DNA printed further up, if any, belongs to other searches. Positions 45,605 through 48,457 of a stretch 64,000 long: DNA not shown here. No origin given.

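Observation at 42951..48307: Tandem full-length RelA/SpoT paralogs: bifunctional Rel followed by a hydrolase-degenerate copy that keeps the RXKD-type synthetase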

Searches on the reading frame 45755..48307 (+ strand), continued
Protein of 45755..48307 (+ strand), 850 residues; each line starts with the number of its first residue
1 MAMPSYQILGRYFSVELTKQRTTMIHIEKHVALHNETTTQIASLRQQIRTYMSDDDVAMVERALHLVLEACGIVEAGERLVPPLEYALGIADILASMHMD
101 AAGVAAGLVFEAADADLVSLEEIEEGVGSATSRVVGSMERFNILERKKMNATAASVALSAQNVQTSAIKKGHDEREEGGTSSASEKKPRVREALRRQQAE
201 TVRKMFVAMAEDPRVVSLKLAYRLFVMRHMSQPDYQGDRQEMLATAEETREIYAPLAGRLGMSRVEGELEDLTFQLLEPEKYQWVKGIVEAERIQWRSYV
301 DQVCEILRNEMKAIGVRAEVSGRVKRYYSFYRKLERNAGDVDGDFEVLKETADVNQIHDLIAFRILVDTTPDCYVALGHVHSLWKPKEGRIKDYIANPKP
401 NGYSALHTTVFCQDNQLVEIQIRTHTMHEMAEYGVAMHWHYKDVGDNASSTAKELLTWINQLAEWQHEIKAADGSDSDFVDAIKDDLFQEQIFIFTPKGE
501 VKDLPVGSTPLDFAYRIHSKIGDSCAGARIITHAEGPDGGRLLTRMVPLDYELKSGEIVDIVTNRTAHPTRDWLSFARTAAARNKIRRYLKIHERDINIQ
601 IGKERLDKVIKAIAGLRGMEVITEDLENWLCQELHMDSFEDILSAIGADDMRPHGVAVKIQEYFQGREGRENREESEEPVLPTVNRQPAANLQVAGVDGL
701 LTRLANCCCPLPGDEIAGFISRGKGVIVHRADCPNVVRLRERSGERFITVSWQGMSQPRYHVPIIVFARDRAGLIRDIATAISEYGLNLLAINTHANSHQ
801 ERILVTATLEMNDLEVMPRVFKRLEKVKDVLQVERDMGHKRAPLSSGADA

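Call 32: search_protein_representatives(protein=window:45755-48307:+)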
Query: 850 residues. Proteins with E-value up to 0.001 (for the whole library): 20764; up to 1e-10: 13148; up to 1e-30: 4639. The best 150 are listed.
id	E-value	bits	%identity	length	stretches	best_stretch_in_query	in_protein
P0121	0.0e+00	1083.8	65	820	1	32-841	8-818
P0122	3.4e-203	693.4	61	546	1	52-594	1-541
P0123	2.5e-198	677.3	50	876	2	233-842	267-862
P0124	1.3e-182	625.3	46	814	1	39-799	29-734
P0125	8.0e-137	473.8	38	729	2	196-834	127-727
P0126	9.7e-137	473.6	40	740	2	195-835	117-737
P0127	5.5e-136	471.1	38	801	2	196-837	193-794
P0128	1.5e-134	466.3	37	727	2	195-837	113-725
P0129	5.3e-134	464.5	37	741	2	196-839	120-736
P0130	1.2e-132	460.1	42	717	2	196-835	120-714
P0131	1.8e-132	459.5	39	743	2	183-835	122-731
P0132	3.3e-131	455.3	39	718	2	196-833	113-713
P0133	4.1e-131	455.0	41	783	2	197-832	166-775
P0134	2.3e-130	452.5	38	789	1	40-839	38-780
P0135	4.0e-130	451.7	39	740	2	197-838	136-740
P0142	6.1e-127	441.2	39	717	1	195-835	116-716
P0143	6.1e-127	441.2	45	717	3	185-591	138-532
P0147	1.5e-125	436.5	40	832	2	49-614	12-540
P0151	4.8e-124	431.6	42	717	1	198-835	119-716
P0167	8.6e-121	420.8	37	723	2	197-834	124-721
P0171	2.1e-120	419.5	41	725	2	189-835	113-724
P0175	1.1e-119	417.2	39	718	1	199-835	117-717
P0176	1.4e-119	416.8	43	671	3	198-610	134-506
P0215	8.6e-116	404.3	39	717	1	194-835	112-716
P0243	1.1e-112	394.0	35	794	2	243-841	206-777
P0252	7.5e-112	391.3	38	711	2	195-832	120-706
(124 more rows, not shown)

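Call 37: list_cluster_members(proteins=[P0123, P0124, P0143, P0243, P0125, P0126, P0129, P0130, P0176, P0127])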
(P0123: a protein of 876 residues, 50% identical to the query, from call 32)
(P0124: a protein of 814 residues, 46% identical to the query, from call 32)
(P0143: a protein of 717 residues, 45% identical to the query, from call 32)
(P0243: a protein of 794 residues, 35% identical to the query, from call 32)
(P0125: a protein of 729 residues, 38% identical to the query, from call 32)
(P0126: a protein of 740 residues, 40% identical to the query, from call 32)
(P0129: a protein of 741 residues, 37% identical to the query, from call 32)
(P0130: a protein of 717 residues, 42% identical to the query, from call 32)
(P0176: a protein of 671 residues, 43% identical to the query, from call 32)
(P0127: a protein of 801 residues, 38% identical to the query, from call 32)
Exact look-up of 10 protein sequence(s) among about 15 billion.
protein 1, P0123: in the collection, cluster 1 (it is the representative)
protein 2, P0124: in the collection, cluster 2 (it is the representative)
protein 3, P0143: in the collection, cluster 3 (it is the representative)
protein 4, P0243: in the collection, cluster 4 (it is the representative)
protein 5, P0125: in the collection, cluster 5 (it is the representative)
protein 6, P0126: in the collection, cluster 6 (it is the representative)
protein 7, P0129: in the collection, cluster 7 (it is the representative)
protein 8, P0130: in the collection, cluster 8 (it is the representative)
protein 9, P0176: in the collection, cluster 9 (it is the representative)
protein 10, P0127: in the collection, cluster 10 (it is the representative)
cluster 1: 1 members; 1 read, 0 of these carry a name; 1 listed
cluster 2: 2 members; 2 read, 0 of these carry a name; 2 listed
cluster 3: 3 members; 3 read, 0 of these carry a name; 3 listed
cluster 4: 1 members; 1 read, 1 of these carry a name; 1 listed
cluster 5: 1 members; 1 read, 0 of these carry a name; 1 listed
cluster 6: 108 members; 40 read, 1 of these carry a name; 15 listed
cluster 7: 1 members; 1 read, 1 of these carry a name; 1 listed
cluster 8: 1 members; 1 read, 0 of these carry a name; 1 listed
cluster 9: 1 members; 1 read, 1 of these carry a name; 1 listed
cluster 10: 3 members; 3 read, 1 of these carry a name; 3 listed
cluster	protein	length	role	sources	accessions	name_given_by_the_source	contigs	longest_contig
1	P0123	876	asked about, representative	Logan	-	-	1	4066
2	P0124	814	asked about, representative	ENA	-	-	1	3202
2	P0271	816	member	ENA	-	-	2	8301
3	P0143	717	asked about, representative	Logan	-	-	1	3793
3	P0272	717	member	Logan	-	-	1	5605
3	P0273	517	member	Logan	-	-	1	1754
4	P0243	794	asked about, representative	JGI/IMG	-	GTP pyrophosphokinase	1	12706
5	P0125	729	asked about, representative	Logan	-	-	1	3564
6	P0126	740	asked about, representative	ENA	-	-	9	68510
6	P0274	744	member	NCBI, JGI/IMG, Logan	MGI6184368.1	MAG: RelA/SpoT family protein [Candidatus Fimadaptatus sp.] | guanosine-3',5'-bis(diphosphate) 3'-pyrophosphohydrolase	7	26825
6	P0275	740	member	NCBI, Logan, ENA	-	-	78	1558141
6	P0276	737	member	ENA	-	-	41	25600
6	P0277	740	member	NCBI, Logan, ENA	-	-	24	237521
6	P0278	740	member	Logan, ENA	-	-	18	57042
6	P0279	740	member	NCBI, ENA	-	-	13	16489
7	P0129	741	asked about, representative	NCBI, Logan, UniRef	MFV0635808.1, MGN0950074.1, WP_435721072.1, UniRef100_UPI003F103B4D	RelA/SpoT family protein [Mitsuokella sp. WILCCON 0060] | RelA/SpoT family protein n=1 Tax=unclassified Mitsuokella TaxID=2637239 ...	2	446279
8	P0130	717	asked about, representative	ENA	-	-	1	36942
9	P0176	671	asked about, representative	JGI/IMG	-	guanosine-3',5'-bis(diphosphate) 3'-pyrophosphohydrolase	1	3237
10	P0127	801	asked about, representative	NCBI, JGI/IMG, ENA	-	GTP diphosphokinase / guanosine-3',5'-bis(diphosphate) 3'-diphosphatase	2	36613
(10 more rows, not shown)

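Call 50: find_encoding_contigs(protein=P0243, flank=8000, max_places=2)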
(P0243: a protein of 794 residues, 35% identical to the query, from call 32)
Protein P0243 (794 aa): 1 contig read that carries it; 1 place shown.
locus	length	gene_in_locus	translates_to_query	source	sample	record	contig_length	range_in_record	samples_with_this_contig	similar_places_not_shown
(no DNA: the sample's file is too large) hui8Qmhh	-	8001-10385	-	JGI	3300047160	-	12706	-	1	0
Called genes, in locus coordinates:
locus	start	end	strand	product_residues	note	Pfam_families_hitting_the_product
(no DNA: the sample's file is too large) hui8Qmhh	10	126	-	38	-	-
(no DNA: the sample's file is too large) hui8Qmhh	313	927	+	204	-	-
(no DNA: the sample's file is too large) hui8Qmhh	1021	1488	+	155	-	PF07282:Cas12f1-like_TNB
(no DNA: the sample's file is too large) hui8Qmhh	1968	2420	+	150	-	-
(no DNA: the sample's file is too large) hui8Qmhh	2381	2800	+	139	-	PF00089:Trypsin, PF13365:Trypsin_2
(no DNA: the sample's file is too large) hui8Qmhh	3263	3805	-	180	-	PF12867:DinB_2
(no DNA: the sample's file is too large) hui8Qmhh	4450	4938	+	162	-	-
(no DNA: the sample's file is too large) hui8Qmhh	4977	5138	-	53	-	-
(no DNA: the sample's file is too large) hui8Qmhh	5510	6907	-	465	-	-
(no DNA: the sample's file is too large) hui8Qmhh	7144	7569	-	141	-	-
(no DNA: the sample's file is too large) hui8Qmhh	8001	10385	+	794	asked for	PF04607:RelA_SpoT, PF02824:TGS, PF19296:RelA_AH (weak), PF28438:RelA_RIS, PF13291:ACT_4 (weak)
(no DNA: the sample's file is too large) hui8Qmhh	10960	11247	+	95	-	PF13592:HTH_33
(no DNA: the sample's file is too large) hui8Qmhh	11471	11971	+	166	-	-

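Call 51: find_encoding_contigs(protein=P0271, flank=8000, max_places=2)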
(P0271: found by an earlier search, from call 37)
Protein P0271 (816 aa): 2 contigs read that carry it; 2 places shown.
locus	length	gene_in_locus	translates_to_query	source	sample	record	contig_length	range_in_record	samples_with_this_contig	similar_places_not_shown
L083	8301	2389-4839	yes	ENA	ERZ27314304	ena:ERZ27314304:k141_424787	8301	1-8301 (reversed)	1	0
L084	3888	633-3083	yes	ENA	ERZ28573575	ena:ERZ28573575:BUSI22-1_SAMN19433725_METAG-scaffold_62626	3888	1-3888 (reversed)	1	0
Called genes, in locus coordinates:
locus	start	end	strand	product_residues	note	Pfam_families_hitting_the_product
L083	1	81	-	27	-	?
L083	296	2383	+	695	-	PF13328:HD_4, PF01966:HD, PF04607:RelA_SpoT, PF02824:TGS, PF28438:RelA_RIS (weak), PF13291:ACT_4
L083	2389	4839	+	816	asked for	PF13328:HD_4, PF04607:RelA_SpoT, PF02824:TGS, PF19296:RelA_AH, PF28438:RelA_RIS, PF13291:ACT_4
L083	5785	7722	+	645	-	PF04234:CopC, PF05425:CopD, PF13115:YtkA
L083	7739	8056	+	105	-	PF00196:GerE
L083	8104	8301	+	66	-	?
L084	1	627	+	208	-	?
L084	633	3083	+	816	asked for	PF13328:HD_4, PF04607:RelA_SpoT, PF02824:TGS, PF19296:RelA_AH, PF28438:RelA_RIS, PF13291:ACT_4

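Call 52: find_encoding_contigs(protein=P0123, flank=5000, max_places=2)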
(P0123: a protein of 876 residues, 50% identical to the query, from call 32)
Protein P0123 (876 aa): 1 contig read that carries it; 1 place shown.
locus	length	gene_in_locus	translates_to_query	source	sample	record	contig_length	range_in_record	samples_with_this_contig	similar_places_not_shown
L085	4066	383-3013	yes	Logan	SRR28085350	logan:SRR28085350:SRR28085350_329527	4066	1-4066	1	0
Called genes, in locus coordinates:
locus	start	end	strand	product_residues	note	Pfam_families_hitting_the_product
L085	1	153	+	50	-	?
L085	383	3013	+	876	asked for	PF13328:HD_4, PF04607:RelA_SpoT, PF02824:TGS, PF19296:RelA_AH (weak), PF28438:RelA_RIS, PF01842:ACT, PF13291:ACT_4, PF22629:ACT_AHAS_ss (weak)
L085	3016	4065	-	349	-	?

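Call 54: find_homologous_proteins(query=L083:296-2383:+, max_evalue=1e-30)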
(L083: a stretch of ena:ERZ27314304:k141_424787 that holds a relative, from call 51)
Query L083:296-2383:+ (695 aa): 7698 proteins with E <= 1e-30 among 8000 candidates; the best 120 are listed.
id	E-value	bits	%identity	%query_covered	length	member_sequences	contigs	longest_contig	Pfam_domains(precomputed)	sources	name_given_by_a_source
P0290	0.0e+0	1590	100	100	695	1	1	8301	PF04607.24,PF13328.13,PF02824.28,PF01966.29,PF13291.13,PF28438.1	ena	-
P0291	0.0e+0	1156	74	100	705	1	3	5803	PF04607.24,PF13328.13,PF02824.28,PF01966.29,PF13291.13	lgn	-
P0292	0.0e+0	1089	71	99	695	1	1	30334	PF04607.24,PF13328.13,PF02824.28,PF01966.29,PF22629.3,PF13291.13,PF28438.1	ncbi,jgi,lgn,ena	jgi:GTP pyrophosphokinase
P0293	0.0e+0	1069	71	98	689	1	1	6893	PF04607.24,PF13328.13,PF02824.28,PF01966.29,PF13291.13,PF28438.1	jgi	jgi:RelA/SpoT family (p)ppGpp synthetase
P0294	0.0e+0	1064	71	99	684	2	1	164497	PF04607.24,PF13328.13,PF02824.28,PF01966.29,PF13291.13,PF28438.1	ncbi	-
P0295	0.0e+0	1046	71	98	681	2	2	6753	PF04607.24,PF13328.13,PF02824.28,PF01966.29,PF13291.13,PF28438.1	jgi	jgi:guanosine-3',5'-bis(diphosphate) 3'-pyrophosphohydrolase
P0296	4.3e-292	988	67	98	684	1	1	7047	PF04607.24,PF13328.13,PF02824.28,PF01966.29,PF22629.3,PF13291.13,PF01842.32,PF28438.1,PF13740.13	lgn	-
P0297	6.9e-291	984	66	98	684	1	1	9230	PF04607.24,PF13328.13,PF02824.28,PF01966.29,PF13291.13,PF28438.1,PF13740.13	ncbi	-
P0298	1.9e-282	957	66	98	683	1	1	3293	PF04607.24,PF13328.13,PF02824.28,PF01966.29,PF13291.13,PF01842.32,PF28438.1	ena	-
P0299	7.5e-276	935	63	98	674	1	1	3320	PF04607.24,PF13328.13,PF02824.28,PF01966.29,PF13291.13,PF01842.32,PF28438.1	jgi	jgi:GTP diphosphokinase / guanosine-3',5'-bis(diphosphate) 3'-diphosphatase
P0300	1.2e-273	928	63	98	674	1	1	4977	PF04607.24,PF13328.13,PF02824.28,PF01966.29,PF13291.13,PF01842.32,PF28438.1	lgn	-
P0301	2.6e-254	864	57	98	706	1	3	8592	PF04607.24,PF13328.13,PF02824.28,PF01966.29,PF13291.13,PF01842.32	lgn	-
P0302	1.6e-242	825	57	98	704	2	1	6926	PF04607.24,PF13328.13,PF02824.28,PF01966.29,PF13291.13,PF28438.1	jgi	jgi:GTP diphosphokinase / guanosine-3',5'-bis(diphosphate) 3'-diphosphatase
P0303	3.5e-235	800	56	97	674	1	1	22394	PF04607.24,PF13328.13,PF02824.28,PF01966.29,PF13291.13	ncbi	-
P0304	1.8e-234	798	62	85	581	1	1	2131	PF04607.24,PF13328.13,PF02824.28,PF13291.13,PF01842.32,PF28438.1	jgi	jgi:(p)ppGpp synthase/HD superfamily hydrolase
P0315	2.4e-183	629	46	98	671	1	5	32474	PF04607.24,PF13328.13,PF02824.28,PF01966.29,PF13291.13,PF01842.32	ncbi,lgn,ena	-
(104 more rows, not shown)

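Call 55: find_encoding_contigs(protein=P0294, flank=10000, max_places=2)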
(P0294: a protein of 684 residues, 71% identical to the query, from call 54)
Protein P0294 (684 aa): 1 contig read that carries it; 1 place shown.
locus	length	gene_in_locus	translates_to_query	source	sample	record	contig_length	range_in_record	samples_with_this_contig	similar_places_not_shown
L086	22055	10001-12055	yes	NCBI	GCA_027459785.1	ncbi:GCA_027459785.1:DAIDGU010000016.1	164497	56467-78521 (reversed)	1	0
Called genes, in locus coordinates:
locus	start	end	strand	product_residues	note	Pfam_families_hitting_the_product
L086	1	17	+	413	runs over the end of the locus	PF00145:DNA_methylase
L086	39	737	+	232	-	PF01541:GIY-YIG (weak)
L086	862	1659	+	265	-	PF00329:Complex1_30kDa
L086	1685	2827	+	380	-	PF00346:Complex1_49kDa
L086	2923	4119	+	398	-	PF16491:Peptidase_M48_N, PF05569:Peptidase_M56 (weak), PF01435:Peptidase_M48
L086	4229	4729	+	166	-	-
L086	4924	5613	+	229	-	-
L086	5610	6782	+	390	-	PF02595:Gly_kinase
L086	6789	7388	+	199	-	-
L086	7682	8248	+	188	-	PF00364:Biotin_lipoyl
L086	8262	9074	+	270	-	-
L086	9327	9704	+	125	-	PF00072:Response_reg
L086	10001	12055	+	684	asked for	PF13328:HD_4, PF01966:HD, PF04607:RelA_SpoT, PF02824:TGS, PF28438:RelA_RIS (weak), PF13291:ACT_4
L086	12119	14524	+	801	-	PF13328:HD_4, PF04607:RelA_SpoT, PF02824:TGS, PF19296:RelA_AH, PF28438:RelA_RIS, PF13291:ACT_4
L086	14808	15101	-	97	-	PF04226:Transgly_assoc (weak)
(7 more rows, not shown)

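Call 56: find_encoding_contigs(protein=P0315, flank=10000, max_places=2)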
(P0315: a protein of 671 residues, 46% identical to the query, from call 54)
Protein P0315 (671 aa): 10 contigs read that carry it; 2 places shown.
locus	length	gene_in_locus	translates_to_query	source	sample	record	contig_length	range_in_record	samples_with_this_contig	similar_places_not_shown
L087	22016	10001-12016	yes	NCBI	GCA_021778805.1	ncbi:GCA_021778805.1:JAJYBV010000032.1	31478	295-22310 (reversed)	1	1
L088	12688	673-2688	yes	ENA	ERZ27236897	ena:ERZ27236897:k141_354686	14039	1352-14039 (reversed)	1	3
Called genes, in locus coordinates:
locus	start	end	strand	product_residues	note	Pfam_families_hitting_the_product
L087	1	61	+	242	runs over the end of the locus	PF01138:RNase_PH, PF03725:RNase_PH_C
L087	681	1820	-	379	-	PF00108:Thiolase_N, PF02803:Thiolase_C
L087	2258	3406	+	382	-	PF01370:Epimerase, PF16363:GDP_Man_Dehyd, PF02719:Polysacc_synt_2 (faint)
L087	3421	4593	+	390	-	PF13439:Glyco_transf_4, PF13579:Glyco_trans_4_4, PF20706:GT4-conflict, PF00534:Glycos_transf_1, PF13692:Glyco_trans_1_4, PF13524:Glyco_trans_1_2 (weak)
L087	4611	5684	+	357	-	PF00005:ABC_tran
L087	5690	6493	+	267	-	-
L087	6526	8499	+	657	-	PF00929:RNase_T, PF13482:RNase_H_2 (faint), PF01541:GIY-YIG, PF27096:UvrC_M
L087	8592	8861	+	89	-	-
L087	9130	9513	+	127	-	PF00665:rve (weak), PF13683:rve_3, PF13333:rve_2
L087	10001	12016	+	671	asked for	PF13328:HD_4, PF01966:HD, PF04607:RelA_SpoT, PF02824:TGS, PF13291:ACT_4, PF01842:ACT (faint)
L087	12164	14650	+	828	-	PF13328:HD_4, PF04607:RelA_SpoT, PF02824:TGS, PF19296:RelA_AH (weak), PF28438:RelA_RIS, PF13291:ACT_4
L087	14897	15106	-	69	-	-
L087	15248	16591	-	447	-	PF01566:Nramp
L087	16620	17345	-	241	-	PF02742:Fe_dep_repr_C, PF04023:FeoA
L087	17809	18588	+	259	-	-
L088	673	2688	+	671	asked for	PF13328:HD_4, PF01966:HD, PF04607:RelA_SpoT, PF02824:TGS, PF13291:ACT_4, PF01842:ACT (faint)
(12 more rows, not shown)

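Call 73: predict_structure(alignment_id=A1)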
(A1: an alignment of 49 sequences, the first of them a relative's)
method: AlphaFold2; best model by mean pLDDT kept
length: 820 residues; sequences in the alignment: 49
mean_pLDDT: 66.8   pTM: 0.47
mean pLDDT of the five models: 66.8, 65.8, 63.4, 63.2, 60.5
residues with pLDDT >= 90: 130; 70-90: 290; 50-70: 161; < 50: 239
segments of 3 or more residues with pLDDT < 50: 1-3, 134-158, 360-373, 402-430, 444-447, 456-458, 460-479, 484-505, 508-553, 640-674, 690-696, 723-726, 810-820
pLDDT, mean of each block of 10 residues (from residue 1): 65 91 93 92 69 88 91 94 89 92 89 66 52 46 33 46 60 64 83 92 84 87 76 82 92 86 78 89 88 82 79 78 66 82 79 68 41 57 77 68 39 33 42 52 52 50 40 44 46 41 45 37 29 28 36 49 72 83 71 85 90 89 88 70 32 31 36 52 58 46 55 53 55 88 89 88 76 86 85 91 75 38
secondary structure, 60 per line:
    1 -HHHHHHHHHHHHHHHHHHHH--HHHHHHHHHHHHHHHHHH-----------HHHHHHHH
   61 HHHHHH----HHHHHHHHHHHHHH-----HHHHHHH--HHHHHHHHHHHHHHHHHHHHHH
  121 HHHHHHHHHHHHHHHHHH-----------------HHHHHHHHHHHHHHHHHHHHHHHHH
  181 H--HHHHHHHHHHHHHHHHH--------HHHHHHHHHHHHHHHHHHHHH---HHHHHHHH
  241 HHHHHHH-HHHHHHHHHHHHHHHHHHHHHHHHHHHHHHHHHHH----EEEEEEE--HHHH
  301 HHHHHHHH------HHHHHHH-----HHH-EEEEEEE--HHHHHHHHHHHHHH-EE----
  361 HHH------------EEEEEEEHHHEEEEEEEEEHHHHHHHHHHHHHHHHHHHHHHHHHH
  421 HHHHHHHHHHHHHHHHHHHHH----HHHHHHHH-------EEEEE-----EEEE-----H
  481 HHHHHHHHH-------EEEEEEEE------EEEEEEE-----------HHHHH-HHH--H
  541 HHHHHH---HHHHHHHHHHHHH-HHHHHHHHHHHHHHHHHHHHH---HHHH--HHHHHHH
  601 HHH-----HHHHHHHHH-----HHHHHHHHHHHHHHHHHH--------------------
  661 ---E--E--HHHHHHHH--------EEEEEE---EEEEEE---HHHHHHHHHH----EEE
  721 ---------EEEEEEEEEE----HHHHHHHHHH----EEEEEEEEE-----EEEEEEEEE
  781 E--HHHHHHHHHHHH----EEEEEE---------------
elements in order (helices of 4 or more, strands of 3 or more residues): H2-21 H24-41 H53-66 H71-84 H90-96 H99-138 H156-181 H184-200 H209-229 H233-247 H249-283 E288-294 H297-308 H315-321 E331-337 H340-353 E376-382 E386-394 H395-441 H446-453 E461-465 E471-474 H480-489 E497-504 E511-517 H529-533 H540-546 H550-562 H564-584 H588-591 H594-603 H609-617 H623-640 H670-677 E686-691 E695-700 H704-713 E718-720 E730-739 H744-753 E758-766 E772-781 H784-795 E800-805
